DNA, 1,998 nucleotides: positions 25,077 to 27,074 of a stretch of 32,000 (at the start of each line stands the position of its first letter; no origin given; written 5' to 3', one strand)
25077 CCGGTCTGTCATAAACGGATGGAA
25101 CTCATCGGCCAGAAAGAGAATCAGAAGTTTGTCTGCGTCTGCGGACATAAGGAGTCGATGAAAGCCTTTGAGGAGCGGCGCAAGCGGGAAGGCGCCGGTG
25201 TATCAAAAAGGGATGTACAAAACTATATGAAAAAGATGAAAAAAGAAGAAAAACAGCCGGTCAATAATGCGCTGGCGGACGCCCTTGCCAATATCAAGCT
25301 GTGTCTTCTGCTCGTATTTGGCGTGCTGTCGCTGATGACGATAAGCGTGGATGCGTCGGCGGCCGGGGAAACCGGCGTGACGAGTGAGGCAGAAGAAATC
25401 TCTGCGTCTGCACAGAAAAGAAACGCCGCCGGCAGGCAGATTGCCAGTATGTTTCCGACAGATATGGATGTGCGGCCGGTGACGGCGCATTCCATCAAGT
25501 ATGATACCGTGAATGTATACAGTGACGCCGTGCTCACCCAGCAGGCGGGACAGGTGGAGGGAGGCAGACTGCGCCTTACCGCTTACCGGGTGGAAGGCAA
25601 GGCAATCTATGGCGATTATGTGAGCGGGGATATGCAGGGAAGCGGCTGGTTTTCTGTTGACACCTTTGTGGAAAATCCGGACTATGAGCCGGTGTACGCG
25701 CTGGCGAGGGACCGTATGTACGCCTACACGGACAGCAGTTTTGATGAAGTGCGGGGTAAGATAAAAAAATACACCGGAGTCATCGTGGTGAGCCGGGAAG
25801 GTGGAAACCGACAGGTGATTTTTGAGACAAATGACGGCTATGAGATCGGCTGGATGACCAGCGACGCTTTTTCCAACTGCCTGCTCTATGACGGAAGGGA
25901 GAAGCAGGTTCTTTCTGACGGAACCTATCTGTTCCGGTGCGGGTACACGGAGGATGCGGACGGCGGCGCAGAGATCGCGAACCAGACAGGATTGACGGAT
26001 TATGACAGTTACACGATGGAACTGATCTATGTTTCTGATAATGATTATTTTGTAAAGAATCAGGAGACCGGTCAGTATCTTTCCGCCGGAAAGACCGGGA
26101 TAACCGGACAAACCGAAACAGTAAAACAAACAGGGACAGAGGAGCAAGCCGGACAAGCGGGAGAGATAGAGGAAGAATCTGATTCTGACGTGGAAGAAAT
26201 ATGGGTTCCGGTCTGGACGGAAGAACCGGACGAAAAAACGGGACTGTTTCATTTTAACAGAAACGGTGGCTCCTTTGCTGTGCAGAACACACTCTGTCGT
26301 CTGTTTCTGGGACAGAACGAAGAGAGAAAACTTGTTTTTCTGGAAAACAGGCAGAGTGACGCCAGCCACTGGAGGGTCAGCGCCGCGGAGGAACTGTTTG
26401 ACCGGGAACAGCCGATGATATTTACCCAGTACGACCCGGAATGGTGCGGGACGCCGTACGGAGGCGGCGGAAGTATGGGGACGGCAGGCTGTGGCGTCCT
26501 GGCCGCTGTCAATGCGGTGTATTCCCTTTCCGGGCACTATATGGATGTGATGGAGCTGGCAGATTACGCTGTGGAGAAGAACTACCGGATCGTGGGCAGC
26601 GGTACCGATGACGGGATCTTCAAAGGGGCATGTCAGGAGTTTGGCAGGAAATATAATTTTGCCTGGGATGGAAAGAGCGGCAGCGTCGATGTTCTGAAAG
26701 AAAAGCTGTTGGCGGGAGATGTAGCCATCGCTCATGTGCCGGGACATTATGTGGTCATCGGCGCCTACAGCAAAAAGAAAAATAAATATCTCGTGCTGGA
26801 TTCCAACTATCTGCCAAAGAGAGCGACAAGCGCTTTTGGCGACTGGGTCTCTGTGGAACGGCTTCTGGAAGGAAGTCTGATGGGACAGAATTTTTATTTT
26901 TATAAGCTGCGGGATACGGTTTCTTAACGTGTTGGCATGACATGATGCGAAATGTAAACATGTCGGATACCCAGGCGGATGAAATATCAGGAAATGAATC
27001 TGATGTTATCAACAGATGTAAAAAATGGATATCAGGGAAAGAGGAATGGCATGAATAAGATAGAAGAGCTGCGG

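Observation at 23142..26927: Topoisomerase III with no stop codon, fused through a TM/signal-like helix to an exported-type SH3b + C39-like peptidase module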

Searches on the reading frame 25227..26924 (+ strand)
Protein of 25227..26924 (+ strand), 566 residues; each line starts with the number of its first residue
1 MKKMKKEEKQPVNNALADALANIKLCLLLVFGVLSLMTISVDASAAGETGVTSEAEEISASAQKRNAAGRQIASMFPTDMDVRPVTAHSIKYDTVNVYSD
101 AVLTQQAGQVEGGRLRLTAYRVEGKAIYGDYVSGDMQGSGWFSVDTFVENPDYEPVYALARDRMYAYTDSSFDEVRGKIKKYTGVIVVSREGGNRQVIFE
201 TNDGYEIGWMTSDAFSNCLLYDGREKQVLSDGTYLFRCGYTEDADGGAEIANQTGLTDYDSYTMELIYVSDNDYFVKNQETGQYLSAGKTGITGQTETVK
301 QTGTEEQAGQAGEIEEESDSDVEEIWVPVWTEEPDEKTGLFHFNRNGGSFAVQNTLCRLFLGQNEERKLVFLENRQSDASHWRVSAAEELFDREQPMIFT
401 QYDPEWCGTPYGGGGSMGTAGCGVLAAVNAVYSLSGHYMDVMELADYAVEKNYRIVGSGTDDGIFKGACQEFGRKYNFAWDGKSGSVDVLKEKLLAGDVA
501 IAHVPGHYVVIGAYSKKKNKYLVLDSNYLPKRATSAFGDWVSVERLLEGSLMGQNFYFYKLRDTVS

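Call 3: search_protein_families(library=pfam, proteins=[window:25227-26924:+], max_evalue=0.1)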
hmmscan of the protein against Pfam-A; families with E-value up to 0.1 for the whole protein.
window:25227-26924:+ (566 aa): 1 family
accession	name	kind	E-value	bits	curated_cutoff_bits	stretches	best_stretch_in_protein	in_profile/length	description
PF13529.12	Peptidase_C39_2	-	7.8e-06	27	24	1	404-527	11-143/143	Peptidase_C39 like family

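Call 4: search_protein_families(library=ncbifam, proteins=[window:25227-26924:+], max_evalue=0.1)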
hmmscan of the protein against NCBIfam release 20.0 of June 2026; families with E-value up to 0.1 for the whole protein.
window:25227-26924:+ (566 aa): 0 families

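Call 5: find_homologous_proteins(query=window:25299-26924:+, max_evalue=0.001)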
Query window:25299-26924:+ (542 aa): 161 proteins with E <= 0.001 among 8000 candidates; the best 120 are listed.
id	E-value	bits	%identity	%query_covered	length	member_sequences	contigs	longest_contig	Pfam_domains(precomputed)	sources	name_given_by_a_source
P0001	1.2e-253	861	77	88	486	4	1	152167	PF13529.14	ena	-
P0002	2.6e-211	721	64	91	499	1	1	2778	PF13529.14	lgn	-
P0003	2.8e-196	672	60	90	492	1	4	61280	PF13529.14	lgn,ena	-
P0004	1.9e-195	669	60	92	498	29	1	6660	PF13529.14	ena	-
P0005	1.5e-191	656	75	70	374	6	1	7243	PF13529.14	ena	-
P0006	2.8e-186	639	55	100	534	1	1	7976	-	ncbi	-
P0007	2.3e-179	616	57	91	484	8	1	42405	PF13529.14,PF14200.13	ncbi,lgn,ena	-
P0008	8.4e-176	604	55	92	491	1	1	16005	-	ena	-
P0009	1.5e-172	593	53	91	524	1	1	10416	PF13529.14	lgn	-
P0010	2.0e-170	586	52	91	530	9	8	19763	PF13529.14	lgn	-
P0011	7.7e-170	584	52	91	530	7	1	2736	-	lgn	-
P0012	4.7e-169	582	53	91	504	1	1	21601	PF13529.14,PF14200.13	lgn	-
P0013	8.9e-169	581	53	91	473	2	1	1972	PF13529.14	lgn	-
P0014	7.0e-168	578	49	91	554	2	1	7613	-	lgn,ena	-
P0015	1.4e-167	577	53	91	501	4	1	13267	PF13529.14,PF14200.13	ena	-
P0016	1.8e-167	577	51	91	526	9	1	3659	PF13529.14,PF14200.13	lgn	-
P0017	4.3e-167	575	54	91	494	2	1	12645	PF13529.14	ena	-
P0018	2.9e-166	573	52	92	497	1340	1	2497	PF14200.13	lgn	-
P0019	3.4e-166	572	52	91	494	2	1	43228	PF14200.13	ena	-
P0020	3.7e-166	572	51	92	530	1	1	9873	PF13529.14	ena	-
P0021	4.9e-166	572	52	91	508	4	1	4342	PF13529.14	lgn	-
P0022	1.2e-164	567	50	92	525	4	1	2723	PF13529.14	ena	-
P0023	1.4e-164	567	51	91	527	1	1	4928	PF13529.14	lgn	-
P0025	3.7e-164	566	53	91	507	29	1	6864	PF13529.14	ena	-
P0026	9.5e-164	564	51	91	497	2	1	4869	PF13529.14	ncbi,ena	-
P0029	3.6e-160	553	49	91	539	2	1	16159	PF13529.14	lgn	-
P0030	1.3e-159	551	53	91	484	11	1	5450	PF13529.14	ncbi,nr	ncbi:MAG: C39 family peptidase [Lachnospiraceae bacterium]|nr:C39 family peptidase [Lachnospiraceae 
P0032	4.0e-157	543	77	56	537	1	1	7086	PF13529.14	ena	-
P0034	2.0e-152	527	49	91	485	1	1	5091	PF13529.14,PF14200.13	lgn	-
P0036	9.0e-144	498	47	91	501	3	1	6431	PF13529.14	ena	-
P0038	1.6e-141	491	47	92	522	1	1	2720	PF13529.14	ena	-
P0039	1.6e-141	491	47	92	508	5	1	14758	PF13529.14,PF14200.13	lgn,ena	-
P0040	4.2e-140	486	47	90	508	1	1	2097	PF13529.14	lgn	-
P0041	5.1e-138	479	44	91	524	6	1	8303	PF13529.14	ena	-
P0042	6.2e-138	479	45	90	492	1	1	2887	PF13529.14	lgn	-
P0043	2.5e-137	477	46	91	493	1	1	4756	PF13529.14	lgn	-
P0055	1.6e-125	438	43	91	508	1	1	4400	PF13529.14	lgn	-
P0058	5.1e-121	423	43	91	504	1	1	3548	PF13529.14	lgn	-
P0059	1.5e-120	422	52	68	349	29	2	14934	PF13529.14,PF14200.13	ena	-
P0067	1.5e-109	386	52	63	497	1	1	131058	PF20446.4,PF14200.13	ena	-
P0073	1.3e-106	376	40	91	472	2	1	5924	PF13529.14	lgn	-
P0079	4.7e-61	225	35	76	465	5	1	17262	PF14200.13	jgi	jgi:hypothetical protein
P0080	7.8e-61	225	34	77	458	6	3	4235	PF14200.13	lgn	-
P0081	3.1e-60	223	36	77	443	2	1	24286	PF14200.13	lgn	-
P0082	2.4e-59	220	36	76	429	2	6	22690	PF14200.13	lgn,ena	-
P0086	1.5e-58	217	31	89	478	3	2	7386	PF14200.13,PF06268.20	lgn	-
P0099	7.8e-57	212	34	76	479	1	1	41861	PF14200.13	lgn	-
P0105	2.7e-56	210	33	76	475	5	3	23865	PF14200.13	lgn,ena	-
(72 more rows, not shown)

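Call 8: find_encoding_contigs(protein=P0001, flank=6000, max_places=4)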
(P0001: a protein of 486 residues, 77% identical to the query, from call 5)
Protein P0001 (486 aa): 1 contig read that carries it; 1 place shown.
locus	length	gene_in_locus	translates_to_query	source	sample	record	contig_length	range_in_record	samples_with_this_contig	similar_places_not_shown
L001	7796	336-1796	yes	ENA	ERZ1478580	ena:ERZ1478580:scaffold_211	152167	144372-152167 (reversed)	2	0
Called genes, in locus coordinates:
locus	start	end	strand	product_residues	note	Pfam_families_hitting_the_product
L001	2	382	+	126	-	?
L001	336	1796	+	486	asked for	PF13529:Peptidase_C39_2 (weak)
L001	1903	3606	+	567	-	PF20446:ABC_N, PF09818:ABC_ATPase, PF21117:MRB1590_C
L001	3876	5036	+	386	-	PF00254:FKBP_C (weak), PF05698:Trigger_C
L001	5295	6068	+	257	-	PF00121:TIM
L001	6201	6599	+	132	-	PF03610:EIIA-man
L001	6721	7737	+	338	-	PF02733:Dak1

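Call 9: find_encoding_contigs(protein=P0003, flank=6000, max_places=4)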
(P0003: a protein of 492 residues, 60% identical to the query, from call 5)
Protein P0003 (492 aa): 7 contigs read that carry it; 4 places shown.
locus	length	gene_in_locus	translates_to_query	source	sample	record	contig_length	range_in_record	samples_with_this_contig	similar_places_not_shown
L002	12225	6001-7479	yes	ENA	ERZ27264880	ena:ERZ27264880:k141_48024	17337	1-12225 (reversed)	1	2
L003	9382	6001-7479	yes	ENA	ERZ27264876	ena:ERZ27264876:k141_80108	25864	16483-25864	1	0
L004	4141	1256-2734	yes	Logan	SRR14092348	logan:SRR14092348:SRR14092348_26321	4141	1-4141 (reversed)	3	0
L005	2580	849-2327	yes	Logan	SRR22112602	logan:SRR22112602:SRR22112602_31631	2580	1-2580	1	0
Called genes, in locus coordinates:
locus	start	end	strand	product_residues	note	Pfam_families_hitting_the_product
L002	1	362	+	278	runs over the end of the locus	PF00497:SBP_bac_3, PF10613:Lig_chan-Glu_bd (faint)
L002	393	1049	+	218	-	PF00528:BPD_transp_1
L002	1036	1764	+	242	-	PF02463:SMC_N, PF00005:ABC_tran, PF13304:AAA_21 (weak)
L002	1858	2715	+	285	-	PF01522:Polysacc_deac_1, PF10096:DUF2334 (faint)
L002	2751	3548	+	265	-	PF01522:Polysacc_deac_1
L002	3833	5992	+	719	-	PF01751:Toprim, PF01131:Topoisom_bac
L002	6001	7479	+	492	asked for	PF13529:Peptidase_C39_2 (weak)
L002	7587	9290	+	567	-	PF20446:ABC_N, PF09818:ABC_ATPase, PF21117:MRB1590_C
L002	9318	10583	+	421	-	PF08240:ADH_N, PF00107:ADH_zinc_N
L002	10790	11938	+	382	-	PF05698:Trigger_C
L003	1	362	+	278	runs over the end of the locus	PF00497:SBP_bac_3, PF10613:Lig_chan-Glu_bd (faint)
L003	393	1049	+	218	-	PF00528:BPD_transp_1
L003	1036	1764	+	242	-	PF02463:SMC_N, PF00005:ABC_tran, PF13304:AAA_21 (weak)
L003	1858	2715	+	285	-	PF01522:Polysacc_deac_1, PF10096:DUF2334 (faint)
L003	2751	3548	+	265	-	PF01522:Polysacc_deac_1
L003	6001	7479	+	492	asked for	PF13529:Peptidase_C39_2 (weak)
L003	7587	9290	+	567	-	PF20446:ABC_N, PF09818:ABC_ATPase, PF21117:MRB1590_C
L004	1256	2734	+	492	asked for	PF13529:Peptidase_C39_2 (weak)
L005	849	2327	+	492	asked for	PF13529:Peptidase_C39_2 (weak)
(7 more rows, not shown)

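Call 10: find_encoding_contigs(protein=P0006, flank=6000, max_places=4)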
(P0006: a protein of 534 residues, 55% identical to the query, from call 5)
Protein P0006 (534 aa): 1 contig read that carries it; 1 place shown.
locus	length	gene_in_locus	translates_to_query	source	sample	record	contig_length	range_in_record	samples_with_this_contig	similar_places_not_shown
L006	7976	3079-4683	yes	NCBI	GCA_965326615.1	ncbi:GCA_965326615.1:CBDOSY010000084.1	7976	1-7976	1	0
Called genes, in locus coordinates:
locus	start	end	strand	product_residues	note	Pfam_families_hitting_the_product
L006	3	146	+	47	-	?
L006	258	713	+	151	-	PF12682:Flavodoxin_4, PF12724:Flavodoxin_5 (faint)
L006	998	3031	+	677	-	PF01921:tRNA-synt_1f, PF01588:tRNA_bind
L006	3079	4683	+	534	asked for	-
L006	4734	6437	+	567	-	PF20446:ABC_N, PF09818:ABC_ATPase, PF21117:MRB1590_C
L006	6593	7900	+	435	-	PF08240:ADH_N (weak), PF00107:ADH_zinc_N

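Call 14: find_related_loci(query=A1, collection=genome_contigs, flank=3000)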
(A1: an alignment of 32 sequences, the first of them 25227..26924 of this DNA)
Query A1 (566 aa) in genome_contigs; peptide patterns used: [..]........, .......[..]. (x = any residue, [..] = any of these).
35 stretches matched a pattern; 31 encode a relative of the query (tblastn E <= 1e-3); 31 distinct loci.
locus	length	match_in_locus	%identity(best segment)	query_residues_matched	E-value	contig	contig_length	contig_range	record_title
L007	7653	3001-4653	77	10-564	0e+0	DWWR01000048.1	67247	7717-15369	MAG TPA_asm: Candidatus Anaerobutyricum faecale isolate CHK182-24705 CHK182__C122579_L67247_SAMEA5754826, whole genome s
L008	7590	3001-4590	75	10-564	0e+0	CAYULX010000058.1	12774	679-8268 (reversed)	MAG TPA_asm: uncultured Eubacterium sp. isolate SRP141132_co1_30 genome assembly, contig: NODE_4100_length_12774_cov_13.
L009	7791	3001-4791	63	11-566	0e+0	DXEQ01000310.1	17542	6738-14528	MAG TPA_asm: Candidatus Anaerobutyricum stercoripullorum isolate ChiSxjej3B15-1167 ChiSxjej3B15M5__C461988_L17542_SAMN08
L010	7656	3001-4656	60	1-565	0e+0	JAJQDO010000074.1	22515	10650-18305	MAG: Clostridiales bacterium isolate MI.10_7 NODE_501_length_22515_cov_6.074933, whole genome shotgun sequence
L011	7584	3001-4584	59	11-565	0e+0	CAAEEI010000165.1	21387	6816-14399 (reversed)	MAG TPA_asm: Lachnospiraceae bacterium, isolate HGM12278, WGS project CAAEEI010000000 data, contig: ERS396509_41_k85_637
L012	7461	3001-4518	58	1-565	0e+0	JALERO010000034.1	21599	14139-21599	MAG: Eubacterium sp. isolate SUG271 k141_5932753, whole genome shotgun sequence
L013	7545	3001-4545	57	11-565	0e+0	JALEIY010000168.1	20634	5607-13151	MAG: Eubacterium sp. isolate SUG47 k141_1446215, whole genome shotgun sequence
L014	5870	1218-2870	49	10-561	0e+0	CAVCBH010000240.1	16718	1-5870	bacterium isolate SRR8978372_cleanbin_000003 genome assembly, contig: Spades_SRR8978372_contig_200, whole genome shotgun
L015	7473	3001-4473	54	12-563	0e+0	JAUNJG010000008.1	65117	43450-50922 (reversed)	MAG: Eubacteriales bacterium isolate S2A_St_15 NODE_101_length_65117_cov_88.134518, whole genome shotgun sequence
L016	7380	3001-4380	57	69-560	3e-176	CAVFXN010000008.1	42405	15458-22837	Bacteroidaceae bacterium isolate SRR8978373_cleanbin_000004 genome assembly, contig: Spades_SRR8978373_contig_49, whole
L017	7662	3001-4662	47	10-560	4e-171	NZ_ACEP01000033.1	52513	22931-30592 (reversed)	Anaerobutyricum hallii DSM 3353 E_hallii-1.0_Cont36.1, whole genome shotgun sequence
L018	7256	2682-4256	51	7-561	2e-170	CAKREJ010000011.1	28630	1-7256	MAG: uncultured Anaerobutyricum sp. isolate REFINED_METABAT215_TOP10_CONTIGS_1500_ASSEMBLY_K77_MERGED__Hadza_MoBio_hadza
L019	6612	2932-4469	53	1-562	6e-157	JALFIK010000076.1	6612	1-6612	MAG: Eubacterium sp. isolate SUG709 k141_718241, whole genome shotgun sequence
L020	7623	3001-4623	45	1-565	2e-156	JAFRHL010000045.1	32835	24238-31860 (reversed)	MAG: Eubacterium sp. isolate RGIG2473 Goat_Jejunum-2__c254855, whole genome shotgun sequence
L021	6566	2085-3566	48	76-563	1e-155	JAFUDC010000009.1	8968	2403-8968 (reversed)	MAG: Eubacterium sp. isolate RGIG4385 Roe_deer_Jejunum.Co__c20723, whole genome shotgun sequence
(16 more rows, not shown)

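Call 26: search_solved_structures(query=A1, max_evalue=1, show_alignments=2)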
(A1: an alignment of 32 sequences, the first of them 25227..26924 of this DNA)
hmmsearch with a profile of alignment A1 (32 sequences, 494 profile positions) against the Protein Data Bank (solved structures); distinct sequences matched with E-value up to 1: 0.

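Call 32: predict_structure(alignment_id=A1)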
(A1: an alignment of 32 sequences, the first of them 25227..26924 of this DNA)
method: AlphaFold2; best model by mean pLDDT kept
length: 566 residues; sequences in the alignment: 32
mean_pLDDT: 82.5   pTM: 0.77
mean pLDDT of the five models: 82.5, 81.4, 80.5, 79.7, 79.2
residues with pLDDT >= 90: 322; 70-90: 122; 50-70: 42; < 50: 80
segments of 3 or more residues with pLDDT < 50: 1-10, 40-73, 299-320, 530-535
pLDDT, mean of each block of 10 residues (from residue 1): 37 60 82 66 37 41 40 74 96 97 97 97 95 97 97 90 94 96 92 95 96 91 86 95 83 86 95 96 95 52 40 46 83 95 95 97 96 93 94 86 70 52 90 95 87 67 93 94 97 97 90 95 78 59 89 93 73
secondary structure, 60 per line:
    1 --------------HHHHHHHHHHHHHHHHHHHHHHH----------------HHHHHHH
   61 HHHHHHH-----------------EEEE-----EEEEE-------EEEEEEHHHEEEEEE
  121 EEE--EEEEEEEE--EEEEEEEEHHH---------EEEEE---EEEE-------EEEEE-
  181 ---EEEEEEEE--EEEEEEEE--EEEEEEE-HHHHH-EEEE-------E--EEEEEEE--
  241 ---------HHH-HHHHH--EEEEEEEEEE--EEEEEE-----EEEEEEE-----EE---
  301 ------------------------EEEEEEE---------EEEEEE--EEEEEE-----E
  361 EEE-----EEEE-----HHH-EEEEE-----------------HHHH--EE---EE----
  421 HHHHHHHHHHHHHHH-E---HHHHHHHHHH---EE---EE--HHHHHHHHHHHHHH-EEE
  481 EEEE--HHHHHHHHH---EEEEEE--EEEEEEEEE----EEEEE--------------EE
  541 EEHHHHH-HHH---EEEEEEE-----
elements in order: H15-37 H54-67 E85-88 E94-98 E106-111 E115-123 E126-133 E136-143 E156-160 E164-167 E175-179 E184-191 E194-201 E204-210 H212-216 E218-221 E232-238 H254-258 E261-270 E273-278 E284-290 E325-331 E341-346 E349-354 E360-363 E369-372 E382-386 H404-407 H421-435 H441-450 H463-476 E478-484 H487-495 E499-504 E507-515 E520-524 E539-542 H543-547 E555-561

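Call 34: fold_search(model_id=the predicted structure, library=pdb)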
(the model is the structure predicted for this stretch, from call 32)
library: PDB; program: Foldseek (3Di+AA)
matches with E <= 10: 1158; with E <= 0.001: 49
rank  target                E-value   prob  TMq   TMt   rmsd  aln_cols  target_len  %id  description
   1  9a7d_A                2.3e-06  0.97  0.12  0.12  33.2       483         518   12  Integrative model of YRVJ-YACD by crosslinking MS and deep learning (released 2024-09-18)
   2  3vsf_A                1.8e-05  1.00  0.15  0.18  16.8       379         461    9  Crystal structure of 1,3Gal43A, an exo-beta-1,3-Galactanase from Clostridium thermocellum (released 2012-12-05)
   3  4f34_C                7.6e-05  1.00  0.16  0.69   8.5       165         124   12  Symfoil-4V synthetic protein with T30E/T72E/T116E mutations, and delta His tag (released 2013-05-08)
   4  4qks                  9.4e-05  1.00  0.16  0.69   8.5       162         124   12  Crystal Structure of 6xTrp/PV2: de novo designed beta-trefoil architecture with symmetric primary structure (L22W/L44W/L (released 2015-01-14)
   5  4a7y                  1.2e-04  1.00  0.19  0.13  13.0       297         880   13  Active site metal depleted aldos-2-ulose dehydratase (released 2012-03-21)
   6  4i1e                  1.2e-04  0.94  0.16  0.18  20.4       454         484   10  Crystal structure of Rabbit Ryanodine Receptor 1 (residues 1-536) disease mutant G249R (released 2013-02-20)
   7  4r0k_B                1.3e-04  0.99  0.10  0.18  15.7       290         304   10  Crystal structure of a putative dipeptidyl-peptidase VI (BT_1314) from Bacteroides thetaiotaomicron VPI-5482 at 1.75 A (released 2014-08-20)
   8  4a7z                  1.4e-04  1.00  0.18  0.13  12.7       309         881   12  Complex of bifunctional aldos-2-ulose dehydratase with the reaction intermediate ascopyrone M (released 2012-03-21)
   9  3vsf_C                1.5e-04  0.98  0.15  0.17  16.8       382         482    9  Crystal structure of 1,3Gal43A, an exo-beta-1,3-Galactanase from Clostridium thermocellum (released 2012-12-05)
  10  3q7w                  1.7e-04  1.00  0.16  0.68   8.5       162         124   12  Crystal structure of Symfoil-4P/PV1: de novo designed beta-trefoil architecture with symmetric primary structure, primit (released 2012-01-11)
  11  3q7x                  1.8e-04  1.00  0.16  0.68   8.5       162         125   13  Crystal structure of Symfoil-4P/PV1: de novo designed beta-trefoil architecture with symmetric primary structure, primit (released 2012-01-11)
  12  5b2h_A                1.9e-04  1.00  0.18  0.33  16.8       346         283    8  Crystal structure of HA33 from Clostridium botulinum serotype C strain Yoichi (released 2016-06-15)
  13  1ups_B                2.0e-04  0.99  0.16  0.22  15.0       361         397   10  GlcNAc[alpha]1-4Gal releasing endo-[beta]-galactosidase from Clostridium perfringens (released 2004-11-25)
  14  4i0y                  2.5e-04  0.80  0.16  0.18  19.2       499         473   11  CRYSTAL STRUCTURE OF RABBIT RYANODINE RECEPTOR 1 (RESIDUES 1-536) DISEASE MUTANT C36R (released 2013-02-20)
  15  4d8h                  2.8e-04  1.00  0.16  0.68   8.4       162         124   11  Crystal structure of Symfoil-4P/PV2: de novo designed beta-trefoil architecture with symmetric primary structure, primit (released 2013-01-16)
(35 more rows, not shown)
